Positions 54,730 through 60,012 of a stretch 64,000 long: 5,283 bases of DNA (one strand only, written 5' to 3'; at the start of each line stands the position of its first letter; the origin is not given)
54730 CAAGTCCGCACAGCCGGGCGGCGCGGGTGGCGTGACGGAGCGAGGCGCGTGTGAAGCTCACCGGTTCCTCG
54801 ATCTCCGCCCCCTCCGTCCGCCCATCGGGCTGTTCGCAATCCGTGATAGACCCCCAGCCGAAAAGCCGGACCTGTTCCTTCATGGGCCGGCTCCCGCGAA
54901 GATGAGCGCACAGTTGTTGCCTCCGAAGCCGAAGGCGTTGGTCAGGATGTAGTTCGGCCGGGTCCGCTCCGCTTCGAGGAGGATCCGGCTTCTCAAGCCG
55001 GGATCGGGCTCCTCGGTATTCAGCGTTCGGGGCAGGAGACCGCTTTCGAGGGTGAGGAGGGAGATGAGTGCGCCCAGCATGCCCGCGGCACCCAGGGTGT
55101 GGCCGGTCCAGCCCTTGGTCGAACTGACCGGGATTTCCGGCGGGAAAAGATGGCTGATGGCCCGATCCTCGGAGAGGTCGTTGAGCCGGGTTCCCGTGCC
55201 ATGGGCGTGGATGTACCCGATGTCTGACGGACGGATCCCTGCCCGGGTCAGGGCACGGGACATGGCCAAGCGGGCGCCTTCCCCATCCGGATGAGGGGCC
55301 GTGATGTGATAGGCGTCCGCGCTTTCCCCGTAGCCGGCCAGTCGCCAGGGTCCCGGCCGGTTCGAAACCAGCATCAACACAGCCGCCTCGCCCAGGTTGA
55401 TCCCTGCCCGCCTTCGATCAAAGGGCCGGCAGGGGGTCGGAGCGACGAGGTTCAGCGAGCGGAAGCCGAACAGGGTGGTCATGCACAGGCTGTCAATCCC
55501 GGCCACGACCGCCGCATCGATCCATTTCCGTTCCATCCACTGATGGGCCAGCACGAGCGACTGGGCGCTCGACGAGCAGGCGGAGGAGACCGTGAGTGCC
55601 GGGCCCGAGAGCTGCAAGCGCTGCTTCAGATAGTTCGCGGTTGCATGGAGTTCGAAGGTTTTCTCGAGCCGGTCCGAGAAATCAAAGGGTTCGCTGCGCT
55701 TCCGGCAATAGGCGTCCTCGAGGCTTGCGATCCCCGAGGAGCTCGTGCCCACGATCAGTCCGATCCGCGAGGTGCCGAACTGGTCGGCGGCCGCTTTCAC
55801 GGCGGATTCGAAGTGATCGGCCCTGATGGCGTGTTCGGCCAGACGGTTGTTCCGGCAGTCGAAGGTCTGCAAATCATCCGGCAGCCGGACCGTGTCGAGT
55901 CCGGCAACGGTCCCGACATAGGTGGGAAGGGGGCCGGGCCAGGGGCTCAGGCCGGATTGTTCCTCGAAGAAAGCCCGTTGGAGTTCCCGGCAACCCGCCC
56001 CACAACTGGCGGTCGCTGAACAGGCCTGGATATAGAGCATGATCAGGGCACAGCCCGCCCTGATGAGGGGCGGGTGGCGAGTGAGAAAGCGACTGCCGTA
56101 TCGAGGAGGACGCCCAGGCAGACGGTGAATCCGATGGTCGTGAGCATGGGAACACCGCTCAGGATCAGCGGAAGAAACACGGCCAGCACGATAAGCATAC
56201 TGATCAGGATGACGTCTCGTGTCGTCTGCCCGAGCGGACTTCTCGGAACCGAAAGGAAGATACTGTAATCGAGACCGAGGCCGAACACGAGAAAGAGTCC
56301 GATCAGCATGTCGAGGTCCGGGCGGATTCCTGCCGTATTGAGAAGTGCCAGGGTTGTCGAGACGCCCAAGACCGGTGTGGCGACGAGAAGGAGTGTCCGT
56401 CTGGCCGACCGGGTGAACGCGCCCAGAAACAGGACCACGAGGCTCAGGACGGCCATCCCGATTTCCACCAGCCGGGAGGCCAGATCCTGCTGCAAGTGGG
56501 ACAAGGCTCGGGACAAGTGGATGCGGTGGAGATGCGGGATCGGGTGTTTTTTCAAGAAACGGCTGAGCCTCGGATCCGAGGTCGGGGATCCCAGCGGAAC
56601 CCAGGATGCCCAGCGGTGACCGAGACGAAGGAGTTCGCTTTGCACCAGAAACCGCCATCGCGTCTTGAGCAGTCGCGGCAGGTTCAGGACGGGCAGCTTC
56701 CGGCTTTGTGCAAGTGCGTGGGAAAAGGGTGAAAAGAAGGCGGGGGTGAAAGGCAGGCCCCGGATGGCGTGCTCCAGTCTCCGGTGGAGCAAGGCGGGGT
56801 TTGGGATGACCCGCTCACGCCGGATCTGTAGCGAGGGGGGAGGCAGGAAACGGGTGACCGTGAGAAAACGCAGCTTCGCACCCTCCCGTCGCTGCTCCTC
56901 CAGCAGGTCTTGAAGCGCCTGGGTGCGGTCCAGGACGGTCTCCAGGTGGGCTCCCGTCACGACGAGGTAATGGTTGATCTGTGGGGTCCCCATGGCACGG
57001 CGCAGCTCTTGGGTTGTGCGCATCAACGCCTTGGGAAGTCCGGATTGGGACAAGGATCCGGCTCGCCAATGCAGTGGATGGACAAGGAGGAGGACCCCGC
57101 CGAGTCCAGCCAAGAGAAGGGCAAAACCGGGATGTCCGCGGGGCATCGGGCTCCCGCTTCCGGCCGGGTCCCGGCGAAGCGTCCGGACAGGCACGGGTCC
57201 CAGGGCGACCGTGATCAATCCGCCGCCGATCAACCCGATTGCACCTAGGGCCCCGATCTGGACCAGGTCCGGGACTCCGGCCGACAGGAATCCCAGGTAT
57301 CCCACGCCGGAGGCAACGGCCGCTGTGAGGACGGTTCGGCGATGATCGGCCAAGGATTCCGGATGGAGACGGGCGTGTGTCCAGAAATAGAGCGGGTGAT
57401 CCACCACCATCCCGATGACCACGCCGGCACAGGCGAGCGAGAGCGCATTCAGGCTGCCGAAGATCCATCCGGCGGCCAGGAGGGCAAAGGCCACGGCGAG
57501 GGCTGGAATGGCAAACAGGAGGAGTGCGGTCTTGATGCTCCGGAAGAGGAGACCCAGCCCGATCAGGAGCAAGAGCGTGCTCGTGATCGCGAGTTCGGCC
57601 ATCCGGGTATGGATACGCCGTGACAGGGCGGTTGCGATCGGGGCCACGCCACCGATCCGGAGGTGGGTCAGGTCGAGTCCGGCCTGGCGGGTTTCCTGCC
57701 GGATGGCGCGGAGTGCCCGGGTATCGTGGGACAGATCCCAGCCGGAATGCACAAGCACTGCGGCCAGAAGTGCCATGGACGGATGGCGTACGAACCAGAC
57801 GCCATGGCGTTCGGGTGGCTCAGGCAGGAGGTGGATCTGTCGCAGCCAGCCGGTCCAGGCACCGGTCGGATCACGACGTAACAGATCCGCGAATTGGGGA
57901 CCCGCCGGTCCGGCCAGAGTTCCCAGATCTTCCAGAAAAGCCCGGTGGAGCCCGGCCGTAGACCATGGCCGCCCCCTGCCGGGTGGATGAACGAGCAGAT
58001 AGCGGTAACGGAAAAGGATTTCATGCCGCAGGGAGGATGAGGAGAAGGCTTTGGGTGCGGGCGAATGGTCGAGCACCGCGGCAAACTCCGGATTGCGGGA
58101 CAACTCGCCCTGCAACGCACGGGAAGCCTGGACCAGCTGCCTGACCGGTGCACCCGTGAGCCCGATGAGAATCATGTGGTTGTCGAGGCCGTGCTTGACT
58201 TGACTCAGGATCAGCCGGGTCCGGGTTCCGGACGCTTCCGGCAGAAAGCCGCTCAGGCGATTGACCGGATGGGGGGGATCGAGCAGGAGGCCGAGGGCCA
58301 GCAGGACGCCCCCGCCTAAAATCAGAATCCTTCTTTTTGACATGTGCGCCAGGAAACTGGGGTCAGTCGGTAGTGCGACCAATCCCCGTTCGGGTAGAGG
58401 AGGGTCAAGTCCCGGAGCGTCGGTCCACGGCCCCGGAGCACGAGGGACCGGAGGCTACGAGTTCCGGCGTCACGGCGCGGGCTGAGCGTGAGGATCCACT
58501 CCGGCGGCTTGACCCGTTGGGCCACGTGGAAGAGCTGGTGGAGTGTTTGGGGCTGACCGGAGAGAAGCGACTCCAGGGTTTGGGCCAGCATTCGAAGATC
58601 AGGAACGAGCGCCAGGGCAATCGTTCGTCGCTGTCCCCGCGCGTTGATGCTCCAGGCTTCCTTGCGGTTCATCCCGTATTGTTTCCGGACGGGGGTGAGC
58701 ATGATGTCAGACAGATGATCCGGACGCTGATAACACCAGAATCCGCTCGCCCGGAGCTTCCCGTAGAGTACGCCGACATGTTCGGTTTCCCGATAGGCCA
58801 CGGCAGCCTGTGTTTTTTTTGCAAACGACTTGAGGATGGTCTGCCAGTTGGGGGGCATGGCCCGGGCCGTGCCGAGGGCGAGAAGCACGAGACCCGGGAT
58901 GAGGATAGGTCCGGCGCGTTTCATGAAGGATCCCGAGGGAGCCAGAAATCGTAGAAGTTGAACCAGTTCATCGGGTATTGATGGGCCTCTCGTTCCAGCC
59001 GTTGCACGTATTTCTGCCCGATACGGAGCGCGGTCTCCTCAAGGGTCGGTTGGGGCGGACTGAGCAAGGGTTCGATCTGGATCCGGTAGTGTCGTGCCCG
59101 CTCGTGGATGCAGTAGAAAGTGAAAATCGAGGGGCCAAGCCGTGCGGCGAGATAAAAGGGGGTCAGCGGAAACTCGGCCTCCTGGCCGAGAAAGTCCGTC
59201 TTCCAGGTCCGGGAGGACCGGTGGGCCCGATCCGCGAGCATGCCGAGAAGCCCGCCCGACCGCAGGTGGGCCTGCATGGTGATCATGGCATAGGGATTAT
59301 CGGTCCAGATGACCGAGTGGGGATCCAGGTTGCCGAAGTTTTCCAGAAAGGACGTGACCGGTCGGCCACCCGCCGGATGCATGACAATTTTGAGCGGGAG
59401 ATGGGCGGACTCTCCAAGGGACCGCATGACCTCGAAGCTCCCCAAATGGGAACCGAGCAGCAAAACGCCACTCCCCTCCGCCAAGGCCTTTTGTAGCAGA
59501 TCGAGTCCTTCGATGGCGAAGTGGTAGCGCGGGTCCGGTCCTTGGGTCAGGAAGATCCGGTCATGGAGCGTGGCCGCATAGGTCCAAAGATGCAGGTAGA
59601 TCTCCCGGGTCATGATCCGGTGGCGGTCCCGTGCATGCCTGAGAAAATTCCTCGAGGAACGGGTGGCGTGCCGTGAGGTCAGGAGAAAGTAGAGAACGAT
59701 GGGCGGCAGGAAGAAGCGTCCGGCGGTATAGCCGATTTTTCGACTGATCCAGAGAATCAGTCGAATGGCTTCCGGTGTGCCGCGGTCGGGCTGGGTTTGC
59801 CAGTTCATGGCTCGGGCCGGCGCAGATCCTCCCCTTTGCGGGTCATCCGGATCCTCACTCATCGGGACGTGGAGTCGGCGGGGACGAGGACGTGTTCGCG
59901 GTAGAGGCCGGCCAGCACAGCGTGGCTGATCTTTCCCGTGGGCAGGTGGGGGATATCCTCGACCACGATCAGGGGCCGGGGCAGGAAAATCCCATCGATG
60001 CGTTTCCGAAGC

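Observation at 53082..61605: Eight-gene aryl-polyene-like specialised lipid synthesis and export cluster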

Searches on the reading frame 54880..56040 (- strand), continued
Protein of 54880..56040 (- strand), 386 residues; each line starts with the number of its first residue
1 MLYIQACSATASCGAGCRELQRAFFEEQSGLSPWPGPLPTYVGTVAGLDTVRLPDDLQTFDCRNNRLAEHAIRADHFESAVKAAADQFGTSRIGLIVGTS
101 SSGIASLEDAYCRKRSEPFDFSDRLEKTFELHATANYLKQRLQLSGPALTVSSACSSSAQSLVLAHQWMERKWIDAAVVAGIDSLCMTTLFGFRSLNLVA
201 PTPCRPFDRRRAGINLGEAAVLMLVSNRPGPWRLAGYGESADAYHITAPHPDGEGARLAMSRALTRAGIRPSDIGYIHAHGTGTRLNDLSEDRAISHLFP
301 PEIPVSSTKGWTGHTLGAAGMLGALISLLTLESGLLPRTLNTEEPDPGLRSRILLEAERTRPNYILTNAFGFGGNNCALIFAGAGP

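Call 22: search_protein_families(library=pfam, max_evalue=0.001, proteins=[L018:3224-4165:+, L018:4445-5869:+, L018:11173-11973:+, L018:11970-12446:+, L018:12443-13165:+, L018:13162-15318:+, L018:15312-16436:+, L018:16731-17423:+, L018:333-2825:-])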
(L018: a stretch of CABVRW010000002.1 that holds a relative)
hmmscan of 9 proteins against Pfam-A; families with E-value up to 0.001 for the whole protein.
L018:3224-4165:+ (313 aa): 1 family
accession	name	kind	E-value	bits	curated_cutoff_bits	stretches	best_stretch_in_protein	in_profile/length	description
PF01522.26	Polysacc_deac_1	-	7e-14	52.3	23.1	1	71-192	10-120/124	Polysaccharide deacetylase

L018:4445-5869:+ (474 aa): 2 families
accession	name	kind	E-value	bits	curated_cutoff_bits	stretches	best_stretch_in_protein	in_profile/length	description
PF00501.34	AMP-binding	-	2.7e-17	63.1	29.9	1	113-354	121-357/384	AMP-binding enzyme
PF13193.12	AMP-binding_C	-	3.2e-05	25.2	24.5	1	383-452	5-76/76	AMP-binding enzyme C-terminal domain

L018:11173-11973:+ (266 aa): 1 family
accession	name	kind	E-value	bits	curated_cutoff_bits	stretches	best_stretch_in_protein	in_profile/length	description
PF13723.12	Ketoacyl-synt_2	-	3e-26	92.8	25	1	44-195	21-166/223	Beta-ketoacyl synthase, N-terminal domain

L018:11970-12446:+ (158 aa): 1 family
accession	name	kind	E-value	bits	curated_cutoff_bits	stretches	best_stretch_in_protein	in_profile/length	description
PF22817.2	ApeP-like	-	1.5e-06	28.4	27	1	9-140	8-140/158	ApeP dehydratase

L018:12443-13165:+ (240 aa): 5 families
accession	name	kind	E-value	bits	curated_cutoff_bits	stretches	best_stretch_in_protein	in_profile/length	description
PF13561.12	adh_short_C2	-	3.9e-51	174.3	27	1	14-237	8-233/236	Enoyl-(Acyl carrier protein) reductase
PF00106.31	adh_short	-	6.8e-51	173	26.6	1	3-194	1-192/195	short chain dehydrogenase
PF08659.16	KR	-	7.7e-21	75.2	22.6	1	6-161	4-159/180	KR domain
PF23441.1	SDR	-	0.00084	19.2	27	0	136-198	145-209/258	SDR-like rossmann domain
PF01370.27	Epimerase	-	0.0009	19.2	20.9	0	5-74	1-63/240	NAD dependent epimerase/dehydratase family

L018:13162-15318:+ (718 aa): 5 families
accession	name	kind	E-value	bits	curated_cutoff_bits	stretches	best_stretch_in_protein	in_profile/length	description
PF00535.33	Glycos_transf_2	-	1.5e-23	84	23.3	1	11-130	3-127/168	Glycosyl transferase family 2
PF06722.18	EryCIII-like_C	-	2.5e-08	34.4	31.7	1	563-644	47-128/145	Erythromycin biosynthesis protein CIII-like, C-terminal domain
PF00201.24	UDPGT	-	3.9e-07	29.7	19.5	1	505-641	278-418/499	UDP-glucoronosyl and UDP-glucosyl transferase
PF04101.22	Glyco_tran_28_C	-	2.3e-05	24.9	22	1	559-634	67-146/166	Glycosyltransferase family 28 C-terminal domain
PF13641.12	Glyco_tranf_2_3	-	0.00058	20.4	27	0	6-200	1-208/230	Glycosyltransferase like family 2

L018:15312-16436:+ (374 aa): 1 family
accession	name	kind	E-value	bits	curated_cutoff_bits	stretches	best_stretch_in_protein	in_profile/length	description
PF01594.21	AI-2E_transport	-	4.8e-44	151.3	34.3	1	39-362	5-326/327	AI-2E family transporter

L018:16731-17423:+ (230 aa): 1 family
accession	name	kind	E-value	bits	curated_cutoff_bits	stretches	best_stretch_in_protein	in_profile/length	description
PF11172.13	DUF2959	-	1.7e-82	276.7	26.8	1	36-225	1-190/190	Protein of unknown function (DUF2959)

L018:333-2825:- (830 aa): 2 families
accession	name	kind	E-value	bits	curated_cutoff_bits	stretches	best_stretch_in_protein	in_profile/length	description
PF01935.23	DUF87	-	9.1e-05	23.1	23.2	1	54-100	20-68/220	Helicase HerA, central domain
PF10412.15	TrwB_AAD_bind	-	0.00031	20.2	20.5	0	56-97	15-56/387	Type IV secretion-system coupling protein DNA-binding domain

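Call 30: find_encoding_contigs(protein=P0002, flank=10000, max_places=3)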
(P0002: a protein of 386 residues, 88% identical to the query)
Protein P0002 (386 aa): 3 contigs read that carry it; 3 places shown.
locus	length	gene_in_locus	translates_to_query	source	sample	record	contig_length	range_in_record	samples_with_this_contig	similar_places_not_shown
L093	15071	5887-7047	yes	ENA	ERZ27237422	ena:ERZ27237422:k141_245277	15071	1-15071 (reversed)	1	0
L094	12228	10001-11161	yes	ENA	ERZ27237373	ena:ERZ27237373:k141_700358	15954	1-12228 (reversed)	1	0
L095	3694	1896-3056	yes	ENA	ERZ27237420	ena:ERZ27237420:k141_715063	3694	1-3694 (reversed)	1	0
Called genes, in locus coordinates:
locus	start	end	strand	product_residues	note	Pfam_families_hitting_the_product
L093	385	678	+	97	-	PF00550:PP-binding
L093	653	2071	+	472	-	PF00501:AMP-binding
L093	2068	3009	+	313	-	PF03279:Lip_A_acyltrans (weak)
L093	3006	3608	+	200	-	PF19574:LolA_3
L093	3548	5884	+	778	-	PF03176:MMPL (faint)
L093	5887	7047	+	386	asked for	PF00109:ketoacyl-synt, PF02801:Ketoacyl-synt_C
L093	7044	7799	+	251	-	PF13723:Ketoacyl-synt_2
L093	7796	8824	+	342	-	PF00535:Glycos_transf_2, PF13641:Glyco_tranf_2_3 (weak), PF11755:DUF3311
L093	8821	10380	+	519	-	PF00474:SSF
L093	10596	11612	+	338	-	PF08240:ADH_N, PF00107:ADH_zinc_N, PF13602:ADH_zinc_N_2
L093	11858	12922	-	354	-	PF00724:Oxidored_FMN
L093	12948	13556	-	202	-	PF12766:Pyridox_oxase_2, PF01243:PNPOx_N, PF10590:PNP_phzG_C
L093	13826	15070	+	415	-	?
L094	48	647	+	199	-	PF01713:Smr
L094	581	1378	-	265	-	PF00378:ECH_1, PF16113:ECH_2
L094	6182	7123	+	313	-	PF03279:Lip_A_acyltrans (weak)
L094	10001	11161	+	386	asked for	PF00109:ketoacyl-synt, PF02801:Ketoacyl-synt_C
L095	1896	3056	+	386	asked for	PF00109:ketoacyl-synt, PF02801:Ketoacyl-synt_C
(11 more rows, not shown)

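Call 34: list_cluster_members(proteins=[window:54880-56040:-, window:53082-54110:-, window:54107-54883:-, P0004])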
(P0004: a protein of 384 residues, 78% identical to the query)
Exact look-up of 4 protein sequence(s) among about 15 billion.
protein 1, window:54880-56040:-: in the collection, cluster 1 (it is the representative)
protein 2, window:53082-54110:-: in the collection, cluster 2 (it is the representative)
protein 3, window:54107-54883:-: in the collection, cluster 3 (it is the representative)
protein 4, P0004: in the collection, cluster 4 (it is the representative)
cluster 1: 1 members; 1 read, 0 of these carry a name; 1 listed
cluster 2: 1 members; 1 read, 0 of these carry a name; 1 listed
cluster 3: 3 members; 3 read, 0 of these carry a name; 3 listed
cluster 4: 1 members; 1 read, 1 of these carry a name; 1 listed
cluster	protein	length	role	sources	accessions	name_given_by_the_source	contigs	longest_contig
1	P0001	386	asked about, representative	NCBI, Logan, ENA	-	-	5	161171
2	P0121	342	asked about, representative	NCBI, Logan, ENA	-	-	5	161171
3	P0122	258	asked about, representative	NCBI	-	-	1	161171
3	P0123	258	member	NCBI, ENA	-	-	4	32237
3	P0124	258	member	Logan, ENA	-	-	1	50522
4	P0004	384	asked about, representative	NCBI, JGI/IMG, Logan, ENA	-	3-oxoacyl-[acyl-carrier-protein] synthase-1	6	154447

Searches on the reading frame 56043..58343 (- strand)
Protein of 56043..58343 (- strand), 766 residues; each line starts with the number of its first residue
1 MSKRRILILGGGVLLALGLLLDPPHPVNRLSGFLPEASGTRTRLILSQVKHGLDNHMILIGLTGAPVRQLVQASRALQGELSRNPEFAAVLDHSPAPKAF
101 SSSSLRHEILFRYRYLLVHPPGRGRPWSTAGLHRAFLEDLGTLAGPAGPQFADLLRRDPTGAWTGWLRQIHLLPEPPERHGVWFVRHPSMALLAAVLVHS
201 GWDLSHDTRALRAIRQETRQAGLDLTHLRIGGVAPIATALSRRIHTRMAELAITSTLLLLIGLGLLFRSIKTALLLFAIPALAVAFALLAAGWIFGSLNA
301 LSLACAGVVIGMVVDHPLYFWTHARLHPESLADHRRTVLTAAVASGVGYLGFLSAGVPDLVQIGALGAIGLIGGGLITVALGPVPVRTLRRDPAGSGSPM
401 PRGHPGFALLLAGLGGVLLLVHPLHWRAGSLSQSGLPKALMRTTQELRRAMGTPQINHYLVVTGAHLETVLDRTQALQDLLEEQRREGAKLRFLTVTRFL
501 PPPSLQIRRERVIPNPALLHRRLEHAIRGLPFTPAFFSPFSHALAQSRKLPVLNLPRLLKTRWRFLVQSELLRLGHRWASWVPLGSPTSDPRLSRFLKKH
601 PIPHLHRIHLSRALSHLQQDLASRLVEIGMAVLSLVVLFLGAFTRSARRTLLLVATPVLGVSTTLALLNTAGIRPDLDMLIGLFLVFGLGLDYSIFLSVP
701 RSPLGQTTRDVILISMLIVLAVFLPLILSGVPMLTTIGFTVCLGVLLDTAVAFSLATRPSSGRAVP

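Call 5: search_protein_families(library=pfam, max_evalue=0.01, proteins=[window:56043-58343:-])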
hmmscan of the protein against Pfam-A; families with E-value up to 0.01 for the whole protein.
window:56043-58343:- (766 aa): 1 family
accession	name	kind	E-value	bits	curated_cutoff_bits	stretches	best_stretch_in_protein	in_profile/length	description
PF03176.21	MMPL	-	1.4e-05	24.6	20.5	1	707-756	246-295/333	MMPL family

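Call 6: search_protein_families(library=ncbifam, max_evalue=0.01, proteins=[window:56043-58343:-])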
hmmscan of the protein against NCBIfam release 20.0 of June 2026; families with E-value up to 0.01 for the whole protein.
window:56043-58343:- (766 aa): 2 families
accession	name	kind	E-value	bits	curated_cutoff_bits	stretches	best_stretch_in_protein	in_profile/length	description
TIGR00921.1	2A067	subfamily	3e-05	22.3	351.9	1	621-697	190-266/733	hydrophobe/amphiphile efflux-3 (HAE3) family transporter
TIGR03480.1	HpnN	hypoth_equivalog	0.00053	18.1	751.85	1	208-346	228-369/862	hopanoid biosynthesis associated RND transporter like protein HpnN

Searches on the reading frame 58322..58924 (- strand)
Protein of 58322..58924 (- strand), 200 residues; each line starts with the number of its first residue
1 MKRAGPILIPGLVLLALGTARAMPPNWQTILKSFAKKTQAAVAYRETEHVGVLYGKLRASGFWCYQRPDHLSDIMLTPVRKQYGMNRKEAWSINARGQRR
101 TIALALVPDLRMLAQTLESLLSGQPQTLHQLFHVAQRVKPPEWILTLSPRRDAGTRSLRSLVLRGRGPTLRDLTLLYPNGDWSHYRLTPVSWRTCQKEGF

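Call 5: search_protein_families(library=pfam, max_evalue=0.01, proteins=[window:58322-58924:-])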
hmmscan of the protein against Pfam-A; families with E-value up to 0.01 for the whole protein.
window:58322-58924:- (200 aa): 1 family
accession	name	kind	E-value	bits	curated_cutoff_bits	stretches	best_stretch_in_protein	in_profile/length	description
PF19574.5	LolA_3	-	2.4e-14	53.6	23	1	28-174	10-156/192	Outer membrane lipoprotein carrier protein LolA-like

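Call 6: search_protein_families(library=ncbifam, max_evalue=0.01, proteins=[window:58322-58924:-])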
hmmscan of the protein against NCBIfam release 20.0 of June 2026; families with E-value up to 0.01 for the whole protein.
window:58322-58924:- (200 aa): 0 families

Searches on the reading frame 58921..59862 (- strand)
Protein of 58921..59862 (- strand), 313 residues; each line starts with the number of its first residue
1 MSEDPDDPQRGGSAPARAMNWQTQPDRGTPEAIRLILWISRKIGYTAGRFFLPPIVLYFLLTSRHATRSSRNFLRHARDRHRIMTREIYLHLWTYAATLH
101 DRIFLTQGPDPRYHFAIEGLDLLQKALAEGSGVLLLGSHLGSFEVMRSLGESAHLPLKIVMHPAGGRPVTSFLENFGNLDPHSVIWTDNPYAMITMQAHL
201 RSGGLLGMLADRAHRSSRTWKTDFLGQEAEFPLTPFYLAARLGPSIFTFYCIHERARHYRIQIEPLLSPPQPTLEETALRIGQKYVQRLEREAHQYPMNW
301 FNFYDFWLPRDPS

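Call 5: search_protein_families(library=pfam, max_evalue=0.01, proteins=[window:58921-59862:-])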
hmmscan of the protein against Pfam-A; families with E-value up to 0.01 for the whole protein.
window:58921-59862:- (313 aa): 1 family
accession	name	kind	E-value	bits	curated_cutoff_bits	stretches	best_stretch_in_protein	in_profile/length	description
PF03279.18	Lip_A_acyltrans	-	9.1e-12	45.2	22.3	1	115-307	105-293/295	Bacterial lipid A biosynthesis acyltransferase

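Call 6: search_protein_families(library=ncbifam, max_evalue=0.01, proteins=[window:58921-59862:-])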
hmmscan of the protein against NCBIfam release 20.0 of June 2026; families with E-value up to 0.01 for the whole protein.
window:58921-59862:- (313 aa): 9 families
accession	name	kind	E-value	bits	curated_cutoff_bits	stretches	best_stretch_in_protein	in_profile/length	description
NF005919.0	PRK07920.1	equivalog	1.7e-11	43.7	209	1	112-308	100-294/311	phosphatidylinositol mannoside acyltransferase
NF006487.0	PRK08905.1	equivalog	2e-10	40.2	281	1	57-297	28-267/290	lysophospholipid acyltransferase family protein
NF005120.0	PRK06553.1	equivalog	6.1e-09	35.6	273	1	115-307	116-306/308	lipid A biosynthesis lauroyl acyltransferase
NF006437.0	PRK08733.1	equivalog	2.7e-07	30.1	540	1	112-285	107-276/306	LpxL/LpxP family Kdo(2)-lipid IV(A) lauroyl/palmitoleoyl acyltransferase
NF006438.0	PRK08734.1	equivalog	1.9e-06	27.1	363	1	117-296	99-278/305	lauroyl acyltransferase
NF006270.0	PRK08419.1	equivalog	2.2e-06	27.2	248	1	114-304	96-285/298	lipid A biosynthesis lauroyl acyltransferase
TIGR02207.1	lipid_A_htrB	subfamily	2.5e-06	27.1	297.8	1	114-296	103-284/303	LpxL/LpxP family Kdo(2)-lipid IV(A) lauroyl/palmitoleoyl acyltransferase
NF004190.0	PRK05645.1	equivalog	2e-05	23.8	377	1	117-229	98-208/295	lysophospholipid acyltransferase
NF004191.0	PRK05646.1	equivalog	0.0024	17.1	491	1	115-296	107-288/310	lipid A biosynthesis lauroyl acyltransferase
